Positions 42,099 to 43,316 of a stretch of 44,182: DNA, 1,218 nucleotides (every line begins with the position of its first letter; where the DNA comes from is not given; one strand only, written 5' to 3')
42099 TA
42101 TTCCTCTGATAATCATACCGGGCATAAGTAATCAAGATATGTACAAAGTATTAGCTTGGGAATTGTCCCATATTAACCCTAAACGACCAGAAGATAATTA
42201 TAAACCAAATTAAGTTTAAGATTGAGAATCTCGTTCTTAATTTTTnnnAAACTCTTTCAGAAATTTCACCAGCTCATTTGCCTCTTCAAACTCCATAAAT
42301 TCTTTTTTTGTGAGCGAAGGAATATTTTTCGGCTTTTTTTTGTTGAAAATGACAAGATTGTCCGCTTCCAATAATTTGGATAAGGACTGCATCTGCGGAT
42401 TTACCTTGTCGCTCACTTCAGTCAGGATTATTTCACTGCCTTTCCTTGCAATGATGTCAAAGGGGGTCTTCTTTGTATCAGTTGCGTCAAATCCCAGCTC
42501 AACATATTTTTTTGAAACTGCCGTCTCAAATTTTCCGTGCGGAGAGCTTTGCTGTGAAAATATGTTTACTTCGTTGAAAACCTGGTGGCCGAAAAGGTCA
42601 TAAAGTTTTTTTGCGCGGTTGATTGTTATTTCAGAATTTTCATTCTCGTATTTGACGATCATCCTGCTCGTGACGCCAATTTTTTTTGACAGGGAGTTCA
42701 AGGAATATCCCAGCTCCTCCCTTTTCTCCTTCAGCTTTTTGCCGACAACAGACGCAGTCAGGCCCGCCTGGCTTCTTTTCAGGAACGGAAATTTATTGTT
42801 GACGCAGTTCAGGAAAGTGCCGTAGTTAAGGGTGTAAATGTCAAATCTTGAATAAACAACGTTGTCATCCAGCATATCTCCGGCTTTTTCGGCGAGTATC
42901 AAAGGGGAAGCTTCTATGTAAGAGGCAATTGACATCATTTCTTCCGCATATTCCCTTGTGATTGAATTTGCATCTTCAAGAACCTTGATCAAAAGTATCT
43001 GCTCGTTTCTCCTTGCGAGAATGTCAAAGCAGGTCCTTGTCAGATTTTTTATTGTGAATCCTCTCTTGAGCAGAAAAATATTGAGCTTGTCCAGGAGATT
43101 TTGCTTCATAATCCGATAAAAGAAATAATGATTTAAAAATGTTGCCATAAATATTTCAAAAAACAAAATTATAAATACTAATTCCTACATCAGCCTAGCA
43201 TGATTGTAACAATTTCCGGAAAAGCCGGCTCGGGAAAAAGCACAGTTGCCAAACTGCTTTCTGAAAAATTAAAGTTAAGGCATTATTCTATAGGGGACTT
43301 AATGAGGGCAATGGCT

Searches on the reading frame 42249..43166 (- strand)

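Call 65: search_protein_families(library=pfam, proteins=[window:42249-43166:-], max_evalue=0.001)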
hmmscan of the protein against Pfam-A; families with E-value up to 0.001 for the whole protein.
window:42249-43166:- (306 aa): 2 families
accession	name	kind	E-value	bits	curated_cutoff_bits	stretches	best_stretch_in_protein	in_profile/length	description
PF01381.28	HTH_3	-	3.2e-09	37.1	23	1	145-191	1-47/55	Helix-turn-helix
PF12844.13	HTH_19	-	1.3e-07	31.8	30.2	1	142-193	1-52/64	Helix-turn-helix domain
